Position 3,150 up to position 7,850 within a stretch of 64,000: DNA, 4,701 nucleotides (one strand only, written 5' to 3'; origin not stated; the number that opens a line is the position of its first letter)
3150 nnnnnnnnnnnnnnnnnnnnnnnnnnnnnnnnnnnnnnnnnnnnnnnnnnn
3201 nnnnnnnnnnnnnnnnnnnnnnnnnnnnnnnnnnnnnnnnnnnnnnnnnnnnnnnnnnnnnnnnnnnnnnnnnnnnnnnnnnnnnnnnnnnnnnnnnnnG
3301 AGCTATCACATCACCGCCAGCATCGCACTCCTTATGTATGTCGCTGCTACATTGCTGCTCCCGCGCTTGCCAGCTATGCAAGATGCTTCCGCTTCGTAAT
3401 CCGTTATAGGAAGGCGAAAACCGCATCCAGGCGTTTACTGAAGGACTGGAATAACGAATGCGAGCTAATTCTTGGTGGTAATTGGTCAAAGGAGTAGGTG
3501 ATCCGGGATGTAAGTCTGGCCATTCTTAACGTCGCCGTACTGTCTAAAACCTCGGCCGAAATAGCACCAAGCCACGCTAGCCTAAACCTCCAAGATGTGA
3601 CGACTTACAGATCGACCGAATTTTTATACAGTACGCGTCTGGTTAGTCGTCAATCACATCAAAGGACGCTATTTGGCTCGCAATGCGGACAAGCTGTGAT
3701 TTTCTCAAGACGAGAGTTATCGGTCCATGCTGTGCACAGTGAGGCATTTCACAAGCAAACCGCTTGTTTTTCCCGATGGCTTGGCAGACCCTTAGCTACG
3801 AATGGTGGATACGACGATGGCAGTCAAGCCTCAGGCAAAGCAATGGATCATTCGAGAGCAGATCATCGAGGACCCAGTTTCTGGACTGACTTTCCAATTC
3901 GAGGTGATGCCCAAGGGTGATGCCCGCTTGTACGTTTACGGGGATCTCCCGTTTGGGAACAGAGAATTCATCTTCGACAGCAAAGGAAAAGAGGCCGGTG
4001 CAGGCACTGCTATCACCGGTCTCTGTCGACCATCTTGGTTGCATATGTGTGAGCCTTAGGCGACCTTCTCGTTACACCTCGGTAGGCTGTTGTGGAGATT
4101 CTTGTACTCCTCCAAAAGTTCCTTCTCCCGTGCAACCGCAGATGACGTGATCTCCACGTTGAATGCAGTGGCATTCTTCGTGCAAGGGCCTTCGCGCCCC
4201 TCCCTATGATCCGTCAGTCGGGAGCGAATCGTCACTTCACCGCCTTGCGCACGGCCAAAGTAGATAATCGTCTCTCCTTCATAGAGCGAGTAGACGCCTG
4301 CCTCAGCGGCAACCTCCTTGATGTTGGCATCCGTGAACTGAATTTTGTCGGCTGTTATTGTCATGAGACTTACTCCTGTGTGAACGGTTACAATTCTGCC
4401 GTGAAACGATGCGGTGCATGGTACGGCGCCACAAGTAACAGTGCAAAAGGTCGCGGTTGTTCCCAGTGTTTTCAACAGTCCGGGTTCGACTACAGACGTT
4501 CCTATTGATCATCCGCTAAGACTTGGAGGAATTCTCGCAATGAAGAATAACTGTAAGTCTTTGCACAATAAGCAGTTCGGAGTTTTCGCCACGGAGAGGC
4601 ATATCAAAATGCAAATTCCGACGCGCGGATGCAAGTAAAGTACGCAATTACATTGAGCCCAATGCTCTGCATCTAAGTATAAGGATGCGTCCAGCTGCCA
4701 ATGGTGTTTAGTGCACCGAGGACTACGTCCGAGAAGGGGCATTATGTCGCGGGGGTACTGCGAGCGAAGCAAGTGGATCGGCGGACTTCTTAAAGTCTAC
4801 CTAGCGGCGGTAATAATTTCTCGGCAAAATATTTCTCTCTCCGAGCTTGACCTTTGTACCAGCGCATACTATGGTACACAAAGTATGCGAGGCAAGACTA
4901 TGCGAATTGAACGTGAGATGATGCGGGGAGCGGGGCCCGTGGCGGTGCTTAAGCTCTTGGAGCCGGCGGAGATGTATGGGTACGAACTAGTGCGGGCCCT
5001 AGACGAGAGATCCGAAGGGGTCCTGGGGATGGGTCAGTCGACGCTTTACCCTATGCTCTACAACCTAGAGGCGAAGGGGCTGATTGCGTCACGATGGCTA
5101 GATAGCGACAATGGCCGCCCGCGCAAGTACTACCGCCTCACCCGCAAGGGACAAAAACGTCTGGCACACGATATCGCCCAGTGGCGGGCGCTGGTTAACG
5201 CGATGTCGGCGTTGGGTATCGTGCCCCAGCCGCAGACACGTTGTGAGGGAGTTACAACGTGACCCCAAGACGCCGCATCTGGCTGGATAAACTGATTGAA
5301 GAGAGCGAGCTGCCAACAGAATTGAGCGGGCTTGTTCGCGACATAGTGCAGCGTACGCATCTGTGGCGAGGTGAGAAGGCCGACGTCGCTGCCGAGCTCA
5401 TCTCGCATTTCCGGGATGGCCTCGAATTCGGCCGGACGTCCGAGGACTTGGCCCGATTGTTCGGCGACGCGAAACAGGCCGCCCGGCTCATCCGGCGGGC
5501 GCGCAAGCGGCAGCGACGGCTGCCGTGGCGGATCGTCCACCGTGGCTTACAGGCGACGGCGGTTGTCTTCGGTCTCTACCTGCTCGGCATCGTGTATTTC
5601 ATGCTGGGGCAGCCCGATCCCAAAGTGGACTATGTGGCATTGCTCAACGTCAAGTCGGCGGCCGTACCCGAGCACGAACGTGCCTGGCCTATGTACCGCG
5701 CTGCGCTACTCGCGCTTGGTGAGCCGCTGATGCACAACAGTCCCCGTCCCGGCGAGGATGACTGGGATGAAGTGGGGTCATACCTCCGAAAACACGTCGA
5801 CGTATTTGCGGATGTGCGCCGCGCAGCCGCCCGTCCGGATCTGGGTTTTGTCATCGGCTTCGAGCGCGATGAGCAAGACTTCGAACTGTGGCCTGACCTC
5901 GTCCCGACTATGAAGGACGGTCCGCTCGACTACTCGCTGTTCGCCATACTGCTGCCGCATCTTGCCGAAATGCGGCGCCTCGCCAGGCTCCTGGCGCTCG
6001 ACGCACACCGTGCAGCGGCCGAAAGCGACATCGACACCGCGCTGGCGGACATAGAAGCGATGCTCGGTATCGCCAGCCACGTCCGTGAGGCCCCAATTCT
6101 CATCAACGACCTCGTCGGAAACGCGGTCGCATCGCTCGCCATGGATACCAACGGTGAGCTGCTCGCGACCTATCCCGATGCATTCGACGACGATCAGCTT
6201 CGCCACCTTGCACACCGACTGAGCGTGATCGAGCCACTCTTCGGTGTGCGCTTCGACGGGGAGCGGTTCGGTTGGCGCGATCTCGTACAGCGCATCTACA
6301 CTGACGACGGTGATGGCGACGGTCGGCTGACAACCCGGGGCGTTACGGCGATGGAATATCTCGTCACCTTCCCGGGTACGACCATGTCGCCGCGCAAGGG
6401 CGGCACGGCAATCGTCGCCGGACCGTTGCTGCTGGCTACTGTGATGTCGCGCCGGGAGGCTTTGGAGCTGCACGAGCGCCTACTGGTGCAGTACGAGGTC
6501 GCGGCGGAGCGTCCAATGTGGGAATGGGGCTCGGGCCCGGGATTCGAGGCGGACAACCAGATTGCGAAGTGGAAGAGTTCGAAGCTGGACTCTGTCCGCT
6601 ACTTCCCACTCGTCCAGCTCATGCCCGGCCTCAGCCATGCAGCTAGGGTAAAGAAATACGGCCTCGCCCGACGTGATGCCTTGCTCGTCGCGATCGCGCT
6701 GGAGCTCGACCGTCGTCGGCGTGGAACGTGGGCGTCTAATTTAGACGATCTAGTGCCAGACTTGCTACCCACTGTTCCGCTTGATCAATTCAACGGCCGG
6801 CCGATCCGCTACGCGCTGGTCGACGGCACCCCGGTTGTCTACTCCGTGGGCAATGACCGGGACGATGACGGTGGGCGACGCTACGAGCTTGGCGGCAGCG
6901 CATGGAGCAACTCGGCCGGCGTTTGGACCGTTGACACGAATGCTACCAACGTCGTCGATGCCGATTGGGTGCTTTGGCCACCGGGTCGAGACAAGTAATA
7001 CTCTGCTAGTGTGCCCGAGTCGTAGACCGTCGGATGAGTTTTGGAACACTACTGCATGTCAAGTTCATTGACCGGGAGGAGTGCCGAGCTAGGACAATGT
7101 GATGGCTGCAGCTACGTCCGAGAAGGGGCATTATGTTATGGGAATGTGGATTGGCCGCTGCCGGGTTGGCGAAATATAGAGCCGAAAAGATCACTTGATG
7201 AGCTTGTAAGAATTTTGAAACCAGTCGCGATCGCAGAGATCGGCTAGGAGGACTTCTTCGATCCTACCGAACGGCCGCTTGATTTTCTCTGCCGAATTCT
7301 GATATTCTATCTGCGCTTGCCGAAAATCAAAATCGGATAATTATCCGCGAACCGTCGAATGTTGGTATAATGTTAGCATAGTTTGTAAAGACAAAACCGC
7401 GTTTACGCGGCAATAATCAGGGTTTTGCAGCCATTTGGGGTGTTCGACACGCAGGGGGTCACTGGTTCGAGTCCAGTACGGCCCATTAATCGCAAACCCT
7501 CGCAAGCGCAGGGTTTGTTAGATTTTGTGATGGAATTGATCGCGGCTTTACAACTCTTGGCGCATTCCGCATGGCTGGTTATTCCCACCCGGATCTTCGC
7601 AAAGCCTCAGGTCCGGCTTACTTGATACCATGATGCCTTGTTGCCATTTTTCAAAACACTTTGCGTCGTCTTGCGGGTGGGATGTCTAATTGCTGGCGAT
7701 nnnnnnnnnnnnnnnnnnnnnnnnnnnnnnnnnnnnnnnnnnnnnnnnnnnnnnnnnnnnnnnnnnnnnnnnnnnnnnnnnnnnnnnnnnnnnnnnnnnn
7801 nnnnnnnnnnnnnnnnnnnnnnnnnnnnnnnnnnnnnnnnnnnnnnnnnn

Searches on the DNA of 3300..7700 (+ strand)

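Call 8: search_rna_families(source=window, start=3300, end=7700, threshold=evalue, max_evalue=5, show_alignments=3)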
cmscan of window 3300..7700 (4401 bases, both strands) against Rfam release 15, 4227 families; matches with E-value up to 5: 2.
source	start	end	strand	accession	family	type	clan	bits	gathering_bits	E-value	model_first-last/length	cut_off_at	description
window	6400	6463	-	RF01866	ceN33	Gene; snRNA; snoRNA; CD-box;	-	20.8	75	0.47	1-118/118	no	C. elegans snoRNA ceN33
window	5375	5511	-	RF02347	ar45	Gene; sRNA;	-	16.5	40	3.4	1-148/148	no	Alphaproteobacterial sRNA ar45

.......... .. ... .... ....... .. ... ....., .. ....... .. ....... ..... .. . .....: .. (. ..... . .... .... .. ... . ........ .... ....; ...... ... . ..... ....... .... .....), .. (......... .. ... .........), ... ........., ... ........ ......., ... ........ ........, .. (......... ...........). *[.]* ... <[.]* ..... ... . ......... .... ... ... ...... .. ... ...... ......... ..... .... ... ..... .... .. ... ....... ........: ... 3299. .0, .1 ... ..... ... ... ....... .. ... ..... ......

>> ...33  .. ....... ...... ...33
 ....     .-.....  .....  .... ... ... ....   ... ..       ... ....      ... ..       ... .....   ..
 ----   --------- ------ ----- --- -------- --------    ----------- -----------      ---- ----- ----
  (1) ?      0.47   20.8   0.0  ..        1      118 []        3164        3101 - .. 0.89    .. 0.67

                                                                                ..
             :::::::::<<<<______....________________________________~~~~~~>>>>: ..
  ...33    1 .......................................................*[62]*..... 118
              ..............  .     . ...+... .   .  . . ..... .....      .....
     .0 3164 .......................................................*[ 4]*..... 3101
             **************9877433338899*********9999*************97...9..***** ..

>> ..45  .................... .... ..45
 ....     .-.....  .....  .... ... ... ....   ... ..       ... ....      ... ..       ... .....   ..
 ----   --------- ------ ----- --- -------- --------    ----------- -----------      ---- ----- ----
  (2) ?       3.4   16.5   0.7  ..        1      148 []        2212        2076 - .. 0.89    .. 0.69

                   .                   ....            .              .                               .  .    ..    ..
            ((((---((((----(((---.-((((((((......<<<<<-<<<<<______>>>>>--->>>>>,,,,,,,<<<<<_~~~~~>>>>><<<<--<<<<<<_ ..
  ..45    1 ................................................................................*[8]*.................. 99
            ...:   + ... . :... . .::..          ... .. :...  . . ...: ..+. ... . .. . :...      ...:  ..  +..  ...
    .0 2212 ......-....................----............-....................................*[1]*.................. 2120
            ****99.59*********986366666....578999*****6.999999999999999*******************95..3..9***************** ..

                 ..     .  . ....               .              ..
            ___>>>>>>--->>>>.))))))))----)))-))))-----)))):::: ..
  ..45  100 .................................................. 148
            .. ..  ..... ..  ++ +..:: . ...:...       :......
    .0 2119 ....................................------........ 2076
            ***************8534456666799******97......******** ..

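Call 52: search_dna_similar(query=window:7050-7180:+, collection=plasmids, mode=distant, max_evalue=0.01)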
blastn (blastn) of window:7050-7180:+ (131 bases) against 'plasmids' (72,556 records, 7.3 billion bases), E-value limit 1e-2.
No match.

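Call 65: search_rna_families(source=L006, start=950, end=1350, threshold=evalue, max_evalue=10, show_alignments=2)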
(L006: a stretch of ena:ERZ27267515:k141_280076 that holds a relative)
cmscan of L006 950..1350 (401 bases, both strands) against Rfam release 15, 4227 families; matches with E-value up to 10: 1.
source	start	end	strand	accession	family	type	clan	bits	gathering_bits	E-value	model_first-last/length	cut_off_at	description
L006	1032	1062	-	RF01091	PK-SPCSV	Cis-reg;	-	14.6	36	7.1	1-61/61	no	3'-terminal pseudoknot in SPCSV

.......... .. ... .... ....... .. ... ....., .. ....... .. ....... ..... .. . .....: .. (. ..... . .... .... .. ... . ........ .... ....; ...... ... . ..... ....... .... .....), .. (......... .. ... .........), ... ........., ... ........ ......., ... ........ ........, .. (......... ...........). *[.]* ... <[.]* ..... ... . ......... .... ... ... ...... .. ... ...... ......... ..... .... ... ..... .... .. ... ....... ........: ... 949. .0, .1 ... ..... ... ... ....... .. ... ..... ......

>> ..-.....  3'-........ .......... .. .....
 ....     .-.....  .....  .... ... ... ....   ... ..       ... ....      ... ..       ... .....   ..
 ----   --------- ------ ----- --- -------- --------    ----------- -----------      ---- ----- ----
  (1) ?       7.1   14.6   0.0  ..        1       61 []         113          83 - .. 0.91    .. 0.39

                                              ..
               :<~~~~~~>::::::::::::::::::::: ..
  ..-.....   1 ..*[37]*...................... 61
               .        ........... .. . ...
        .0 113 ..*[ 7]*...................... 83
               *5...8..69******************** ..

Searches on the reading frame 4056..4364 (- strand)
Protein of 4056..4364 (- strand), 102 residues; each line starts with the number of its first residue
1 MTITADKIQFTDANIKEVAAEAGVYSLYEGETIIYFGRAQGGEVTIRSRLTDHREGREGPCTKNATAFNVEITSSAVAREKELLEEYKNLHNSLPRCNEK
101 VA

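Call 53: find_encoding_contigs(protein=window:4056-4364:-, flank=6000, max_places=10)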
Protein window:4056-4364:- (102 aa): 4 contigs read that carry it; 4 places shown.
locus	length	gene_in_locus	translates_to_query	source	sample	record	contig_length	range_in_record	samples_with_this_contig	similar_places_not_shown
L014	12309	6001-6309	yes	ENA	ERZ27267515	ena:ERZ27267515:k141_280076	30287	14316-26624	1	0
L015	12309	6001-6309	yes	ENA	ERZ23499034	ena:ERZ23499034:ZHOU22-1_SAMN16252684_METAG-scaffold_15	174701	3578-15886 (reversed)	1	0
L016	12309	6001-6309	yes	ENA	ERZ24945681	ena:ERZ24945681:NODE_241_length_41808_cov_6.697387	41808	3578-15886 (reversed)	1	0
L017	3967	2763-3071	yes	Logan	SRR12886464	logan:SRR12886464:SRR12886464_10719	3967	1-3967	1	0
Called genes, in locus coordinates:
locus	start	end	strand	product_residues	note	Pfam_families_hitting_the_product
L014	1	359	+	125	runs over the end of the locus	PF02575:YbaB_DNA_bd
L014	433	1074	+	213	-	PF21176:RecR_HhH, PF02132:RecR_ZnF (weak), PF01751:Toprim (weak), PF13662:Toprim_4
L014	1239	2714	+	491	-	PF00309:Sigma54_AID, PF04963:Sigma54_CBD, PF04552:Sigma54_DBD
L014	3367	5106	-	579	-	-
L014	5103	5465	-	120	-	PF03551:PadR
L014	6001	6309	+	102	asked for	-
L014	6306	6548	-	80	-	-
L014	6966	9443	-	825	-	-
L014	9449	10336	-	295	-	PF01135:PCMT, PF13489:Methyltransf_23 (weak), PF08241:Methyltransf_11 (weak), PF13649:Methyltransf_25 (weak)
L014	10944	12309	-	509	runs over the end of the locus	PF07995:GSDH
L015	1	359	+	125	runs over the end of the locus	PF02575:YbaB_DNA_bd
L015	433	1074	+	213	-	PF21176:RecR_HhH, PF02132:RecR_ZnF (weak), PF01751:Toprim (weak), PF13662:Toprim_4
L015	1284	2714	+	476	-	PF04963:Sigma54_CBD, PF04552:Sigma54_DBD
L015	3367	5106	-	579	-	-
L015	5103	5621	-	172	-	PF03551:PadR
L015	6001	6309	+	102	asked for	-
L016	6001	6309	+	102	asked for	-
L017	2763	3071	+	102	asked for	-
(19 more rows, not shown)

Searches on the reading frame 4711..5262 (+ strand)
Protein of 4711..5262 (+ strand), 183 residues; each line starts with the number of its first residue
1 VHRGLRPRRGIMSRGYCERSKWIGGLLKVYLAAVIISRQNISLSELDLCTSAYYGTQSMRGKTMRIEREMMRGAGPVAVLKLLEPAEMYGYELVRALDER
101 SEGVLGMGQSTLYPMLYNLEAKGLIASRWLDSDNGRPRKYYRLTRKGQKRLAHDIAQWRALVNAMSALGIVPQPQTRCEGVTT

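Call 9: search_protein_families(library=pfam, proteins=[window:4711-5262:+], max_evalue=0.01)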
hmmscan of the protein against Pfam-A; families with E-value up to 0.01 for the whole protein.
window:4711-5262:+ (183 aa): 2 families
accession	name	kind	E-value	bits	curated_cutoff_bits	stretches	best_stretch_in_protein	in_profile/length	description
PF03551.20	PadR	-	7.1e-24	84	27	1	79-152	1-74/75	Transcriptional regulator PadR-like family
PF04458.17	DUF505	-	0.0034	16.3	28.7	1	112-157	367-408/622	Protein of unknown function (DUF505)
